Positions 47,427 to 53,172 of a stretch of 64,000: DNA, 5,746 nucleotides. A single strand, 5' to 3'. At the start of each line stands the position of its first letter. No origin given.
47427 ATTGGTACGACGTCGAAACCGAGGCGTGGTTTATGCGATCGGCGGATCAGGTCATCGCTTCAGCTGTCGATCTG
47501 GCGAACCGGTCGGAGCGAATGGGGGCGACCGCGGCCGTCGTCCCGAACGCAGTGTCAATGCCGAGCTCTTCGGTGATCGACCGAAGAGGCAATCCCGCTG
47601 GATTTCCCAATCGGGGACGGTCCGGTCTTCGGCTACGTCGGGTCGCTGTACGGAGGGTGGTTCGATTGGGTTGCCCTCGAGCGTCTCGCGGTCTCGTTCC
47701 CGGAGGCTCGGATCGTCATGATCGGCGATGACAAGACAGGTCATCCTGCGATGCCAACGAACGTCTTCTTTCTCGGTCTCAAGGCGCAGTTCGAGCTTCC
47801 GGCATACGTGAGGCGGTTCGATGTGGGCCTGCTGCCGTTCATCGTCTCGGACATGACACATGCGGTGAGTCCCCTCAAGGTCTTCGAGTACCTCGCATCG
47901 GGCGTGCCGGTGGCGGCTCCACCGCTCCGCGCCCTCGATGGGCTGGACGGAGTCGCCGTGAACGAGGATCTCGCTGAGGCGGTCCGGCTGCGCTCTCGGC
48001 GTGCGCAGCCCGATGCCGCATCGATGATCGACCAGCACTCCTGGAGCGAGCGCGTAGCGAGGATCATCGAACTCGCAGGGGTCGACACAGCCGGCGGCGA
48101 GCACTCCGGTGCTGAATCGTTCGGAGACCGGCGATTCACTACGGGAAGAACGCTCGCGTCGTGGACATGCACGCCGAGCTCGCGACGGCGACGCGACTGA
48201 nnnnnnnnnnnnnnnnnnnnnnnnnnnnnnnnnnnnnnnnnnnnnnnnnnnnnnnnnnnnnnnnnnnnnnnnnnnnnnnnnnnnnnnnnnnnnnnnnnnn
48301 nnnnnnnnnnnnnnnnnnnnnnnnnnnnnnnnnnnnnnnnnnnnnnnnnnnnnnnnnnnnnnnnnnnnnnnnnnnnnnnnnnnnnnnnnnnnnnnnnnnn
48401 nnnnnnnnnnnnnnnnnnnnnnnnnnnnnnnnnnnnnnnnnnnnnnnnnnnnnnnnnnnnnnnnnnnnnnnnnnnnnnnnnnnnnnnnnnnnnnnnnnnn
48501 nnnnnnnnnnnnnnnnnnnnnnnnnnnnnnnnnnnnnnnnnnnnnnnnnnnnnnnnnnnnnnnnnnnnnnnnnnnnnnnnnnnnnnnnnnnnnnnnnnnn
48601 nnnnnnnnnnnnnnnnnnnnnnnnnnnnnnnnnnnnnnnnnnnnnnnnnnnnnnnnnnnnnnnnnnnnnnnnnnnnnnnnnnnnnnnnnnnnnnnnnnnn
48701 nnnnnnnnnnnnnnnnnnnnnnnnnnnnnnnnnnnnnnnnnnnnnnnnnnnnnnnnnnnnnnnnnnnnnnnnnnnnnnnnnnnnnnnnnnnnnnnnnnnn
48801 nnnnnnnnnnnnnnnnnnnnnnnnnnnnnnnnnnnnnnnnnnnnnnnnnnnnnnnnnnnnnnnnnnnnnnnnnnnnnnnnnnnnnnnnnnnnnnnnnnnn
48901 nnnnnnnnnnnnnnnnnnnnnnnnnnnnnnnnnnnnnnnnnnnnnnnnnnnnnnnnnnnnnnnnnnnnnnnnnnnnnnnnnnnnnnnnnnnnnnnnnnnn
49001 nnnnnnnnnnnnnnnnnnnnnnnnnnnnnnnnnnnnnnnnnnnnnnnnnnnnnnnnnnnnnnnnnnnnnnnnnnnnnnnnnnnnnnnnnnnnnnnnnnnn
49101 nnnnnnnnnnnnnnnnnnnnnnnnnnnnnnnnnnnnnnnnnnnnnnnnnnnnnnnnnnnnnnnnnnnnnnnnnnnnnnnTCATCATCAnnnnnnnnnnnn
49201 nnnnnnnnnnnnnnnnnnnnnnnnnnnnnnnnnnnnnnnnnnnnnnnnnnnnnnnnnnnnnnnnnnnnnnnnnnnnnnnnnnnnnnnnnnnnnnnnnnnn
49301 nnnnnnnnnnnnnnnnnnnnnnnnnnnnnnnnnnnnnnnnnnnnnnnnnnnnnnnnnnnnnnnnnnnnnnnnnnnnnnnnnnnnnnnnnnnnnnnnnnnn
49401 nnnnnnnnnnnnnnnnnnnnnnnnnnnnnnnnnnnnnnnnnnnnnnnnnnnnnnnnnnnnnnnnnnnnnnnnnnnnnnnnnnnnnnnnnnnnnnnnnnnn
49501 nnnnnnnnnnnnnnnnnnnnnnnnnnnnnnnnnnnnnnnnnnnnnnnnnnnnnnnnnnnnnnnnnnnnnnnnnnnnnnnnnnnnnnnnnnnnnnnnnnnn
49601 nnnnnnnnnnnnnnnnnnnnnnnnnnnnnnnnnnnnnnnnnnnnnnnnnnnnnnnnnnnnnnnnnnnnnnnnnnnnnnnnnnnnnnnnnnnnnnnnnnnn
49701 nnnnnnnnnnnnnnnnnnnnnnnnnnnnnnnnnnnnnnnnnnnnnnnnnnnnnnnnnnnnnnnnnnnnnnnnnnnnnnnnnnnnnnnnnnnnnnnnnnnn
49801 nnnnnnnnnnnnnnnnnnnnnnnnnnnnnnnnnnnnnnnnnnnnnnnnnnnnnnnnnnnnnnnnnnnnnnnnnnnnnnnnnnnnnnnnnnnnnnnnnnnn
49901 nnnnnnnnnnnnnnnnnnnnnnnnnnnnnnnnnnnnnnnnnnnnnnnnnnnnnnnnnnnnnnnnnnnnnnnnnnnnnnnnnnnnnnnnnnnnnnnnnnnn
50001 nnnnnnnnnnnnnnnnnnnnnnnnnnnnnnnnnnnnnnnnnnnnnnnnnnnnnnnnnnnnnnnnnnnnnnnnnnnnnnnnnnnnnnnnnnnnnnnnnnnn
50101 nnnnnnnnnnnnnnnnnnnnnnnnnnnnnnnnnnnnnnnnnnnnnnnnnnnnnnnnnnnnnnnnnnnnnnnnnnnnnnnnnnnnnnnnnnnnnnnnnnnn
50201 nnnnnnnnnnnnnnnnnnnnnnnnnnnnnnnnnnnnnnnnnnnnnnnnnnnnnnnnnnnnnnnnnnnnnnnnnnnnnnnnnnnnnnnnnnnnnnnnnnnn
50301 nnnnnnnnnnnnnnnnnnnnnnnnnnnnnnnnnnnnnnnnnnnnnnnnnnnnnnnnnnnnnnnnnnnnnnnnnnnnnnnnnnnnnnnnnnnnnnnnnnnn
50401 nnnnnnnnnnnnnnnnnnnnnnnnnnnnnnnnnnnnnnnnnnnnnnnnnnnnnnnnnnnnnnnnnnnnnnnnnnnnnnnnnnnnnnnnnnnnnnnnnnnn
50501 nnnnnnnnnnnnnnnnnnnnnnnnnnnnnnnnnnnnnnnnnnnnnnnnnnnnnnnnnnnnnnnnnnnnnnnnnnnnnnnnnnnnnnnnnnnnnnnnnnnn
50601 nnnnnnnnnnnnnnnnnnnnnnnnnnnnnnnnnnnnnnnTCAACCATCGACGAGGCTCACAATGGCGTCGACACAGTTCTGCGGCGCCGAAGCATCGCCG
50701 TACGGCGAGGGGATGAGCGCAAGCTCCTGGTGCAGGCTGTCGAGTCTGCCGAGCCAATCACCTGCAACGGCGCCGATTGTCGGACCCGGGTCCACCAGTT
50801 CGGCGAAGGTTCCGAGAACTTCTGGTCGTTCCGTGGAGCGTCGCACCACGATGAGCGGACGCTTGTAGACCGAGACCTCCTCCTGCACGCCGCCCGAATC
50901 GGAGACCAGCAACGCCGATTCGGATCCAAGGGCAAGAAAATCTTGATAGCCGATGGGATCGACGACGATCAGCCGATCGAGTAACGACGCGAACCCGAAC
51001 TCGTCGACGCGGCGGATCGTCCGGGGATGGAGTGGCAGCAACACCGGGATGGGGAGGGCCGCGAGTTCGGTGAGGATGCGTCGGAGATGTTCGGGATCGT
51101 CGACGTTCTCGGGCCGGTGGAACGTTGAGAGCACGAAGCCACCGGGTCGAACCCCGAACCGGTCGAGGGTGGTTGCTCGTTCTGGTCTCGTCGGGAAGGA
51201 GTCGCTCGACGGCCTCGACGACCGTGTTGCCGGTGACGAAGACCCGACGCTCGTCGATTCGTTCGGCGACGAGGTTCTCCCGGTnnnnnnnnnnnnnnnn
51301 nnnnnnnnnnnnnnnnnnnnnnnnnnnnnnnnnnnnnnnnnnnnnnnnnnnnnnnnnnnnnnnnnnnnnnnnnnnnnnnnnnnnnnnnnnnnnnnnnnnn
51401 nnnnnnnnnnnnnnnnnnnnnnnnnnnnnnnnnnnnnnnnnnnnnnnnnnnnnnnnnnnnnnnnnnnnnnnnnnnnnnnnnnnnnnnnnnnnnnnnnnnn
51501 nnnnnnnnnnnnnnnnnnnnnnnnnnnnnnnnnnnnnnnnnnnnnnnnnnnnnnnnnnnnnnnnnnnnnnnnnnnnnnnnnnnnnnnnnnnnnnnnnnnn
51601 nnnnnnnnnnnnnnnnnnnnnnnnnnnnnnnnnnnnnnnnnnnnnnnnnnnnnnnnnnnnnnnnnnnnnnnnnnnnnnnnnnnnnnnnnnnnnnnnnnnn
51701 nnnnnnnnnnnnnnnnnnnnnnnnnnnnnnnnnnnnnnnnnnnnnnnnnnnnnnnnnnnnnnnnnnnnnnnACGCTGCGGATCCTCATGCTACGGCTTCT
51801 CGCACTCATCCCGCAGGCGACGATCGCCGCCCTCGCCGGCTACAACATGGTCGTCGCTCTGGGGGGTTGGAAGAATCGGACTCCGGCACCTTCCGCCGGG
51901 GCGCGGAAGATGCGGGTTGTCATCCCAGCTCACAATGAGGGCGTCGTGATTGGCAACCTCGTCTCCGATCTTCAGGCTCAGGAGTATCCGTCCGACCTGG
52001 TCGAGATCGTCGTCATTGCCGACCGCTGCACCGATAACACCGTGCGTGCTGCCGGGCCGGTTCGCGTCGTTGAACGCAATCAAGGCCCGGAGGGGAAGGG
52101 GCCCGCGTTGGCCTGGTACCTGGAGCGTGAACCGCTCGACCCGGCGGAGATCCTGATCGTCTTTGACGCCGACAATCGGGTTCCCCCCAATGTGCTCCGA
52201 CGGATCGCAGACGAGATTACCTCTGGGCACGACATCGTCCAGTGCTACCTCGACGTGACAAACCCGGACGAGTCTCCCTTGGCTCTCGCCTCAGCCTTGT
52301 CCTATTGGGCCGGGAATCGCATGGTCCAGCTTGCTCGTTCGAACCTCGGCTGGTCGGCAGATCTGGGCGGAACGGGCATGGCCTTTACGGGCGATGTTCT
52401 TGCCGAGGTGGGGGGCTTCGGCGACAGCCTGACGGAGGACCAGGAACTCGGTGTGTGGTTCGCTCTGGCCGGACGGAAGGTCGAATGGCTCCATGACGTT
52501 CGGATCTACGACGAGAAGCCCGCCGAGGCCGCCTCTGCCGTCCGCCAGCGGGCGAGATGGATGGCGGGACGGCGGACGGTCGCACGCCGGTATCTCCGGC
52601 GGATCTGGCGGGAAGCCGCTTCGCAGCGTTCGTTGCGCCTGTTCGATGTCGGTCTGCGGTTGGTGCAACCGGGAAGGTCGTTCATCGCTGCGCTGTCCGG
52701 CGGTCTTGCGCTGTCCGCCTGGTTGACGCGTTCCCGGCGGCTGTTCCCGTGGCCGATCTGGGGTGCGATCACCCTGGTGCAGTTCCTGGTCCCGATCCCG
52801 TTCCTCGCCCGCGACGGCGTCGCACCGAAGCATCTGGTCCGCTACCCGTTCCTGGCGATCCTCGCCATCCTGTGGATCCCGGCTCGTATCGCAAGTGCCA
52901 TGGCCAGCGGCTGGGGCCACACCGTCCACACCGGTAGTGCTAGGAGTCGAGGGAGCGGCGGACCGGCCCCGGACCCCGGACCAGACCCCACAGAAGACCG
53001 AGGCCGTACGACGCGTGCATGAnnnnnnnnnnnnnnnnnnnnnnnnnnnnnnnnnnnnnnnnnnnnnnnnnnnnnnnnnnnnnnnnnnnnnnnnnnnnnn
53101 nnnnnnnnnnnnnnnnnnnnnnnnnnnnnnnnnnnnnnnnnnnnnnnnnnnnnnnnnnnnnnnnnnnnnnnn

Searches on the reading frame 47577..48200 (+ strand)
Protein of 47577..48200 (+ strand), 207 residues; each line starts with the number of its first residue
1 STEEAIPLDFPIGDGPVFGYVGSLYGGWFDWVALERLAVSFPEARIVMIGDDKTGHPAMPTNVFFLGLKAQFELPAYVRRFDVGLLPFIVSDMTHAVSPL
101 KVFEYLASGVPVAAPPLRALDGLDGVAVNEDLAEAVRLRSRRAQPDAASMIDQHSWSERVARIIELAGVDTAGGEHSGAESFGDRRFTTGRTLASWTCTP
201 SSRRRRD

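Call 17: search_protein_families(library=pfam, proteins=[window:47577-48200:+], max_evalue=0.001)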
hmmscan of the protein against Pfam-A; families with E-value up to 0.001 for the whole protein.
window:47577-48200:+ (207 aa): 1 family
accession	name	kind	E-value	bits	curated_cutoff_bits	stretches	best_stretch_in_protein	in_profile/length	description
PF13692.12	Glyco_trans_1_4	-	3.1e-06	28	27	1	16-136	2-136/142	Glycosyl transferases group 1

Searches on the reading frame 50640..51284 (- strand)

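Call 17: search_protein_families(library=pfam, proteins=[window:50640-51284:-], max_evalue=0.001)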
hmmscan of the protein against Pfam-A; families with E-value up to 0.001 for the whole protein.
window:50640-51284:- (214 aa): 1 family
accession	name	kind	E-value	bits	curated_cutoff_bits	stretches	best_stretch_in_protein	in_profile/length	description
PF02350.25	Epimerase_2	-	4.7e-28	98.5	30.6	1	34-208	169-346/347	UDP-N-acetylglucosamine 2-epimerase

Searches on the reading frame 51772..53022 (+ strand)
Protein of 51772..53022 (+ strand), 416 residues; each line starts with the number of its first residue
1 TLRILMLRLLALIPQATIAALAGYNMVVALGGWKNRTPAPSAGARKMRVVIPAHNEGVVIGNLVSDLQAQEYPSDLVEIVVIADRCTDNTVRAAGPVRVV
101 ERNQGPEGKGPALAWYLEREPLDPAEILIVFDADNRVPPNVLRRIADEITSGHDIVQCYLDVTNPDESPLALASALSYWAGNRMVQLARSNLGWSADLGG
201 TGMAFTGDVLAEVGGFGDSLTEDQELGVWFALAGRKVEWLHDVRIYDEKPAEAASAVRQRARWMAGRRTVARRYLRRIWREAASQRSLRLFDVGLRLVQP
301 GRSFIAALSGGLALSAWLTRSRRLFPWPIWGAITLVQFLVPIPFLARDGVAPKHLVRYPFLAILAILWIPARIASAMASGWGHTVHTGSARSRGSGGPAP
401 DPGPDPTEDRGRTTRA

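Call 46: search_protein_families(library=pfam, proteins=[window:51772-53022:+], max_evalue=0.0001)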
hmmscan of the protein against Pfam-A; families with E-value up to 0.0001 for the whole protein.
window:51772-53022:+ (416 aa): 4 families
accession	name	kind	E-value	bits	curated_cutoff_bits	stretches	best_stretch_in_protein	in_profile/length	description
PF13641.12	Glyco_tranf_2_3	-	6.2e-26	92.3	27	1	48-266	4-230/230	Glycosyltransferase like family 2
PF13632.12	Glyco_trans_2_3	-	3.3e-22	79.7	27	1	128-335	2-170/198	Glycosyl transferase family group 2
PF00535.33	Glycos_transf_2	-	3e-13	50.5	23.3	1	49-204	2-158/168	Glycosyl transferase family 2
PF13506.12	Glyco_transf_21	-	1.7e-10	41.1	21.7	1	125-263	31-172/174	Glycosyl transferase family 21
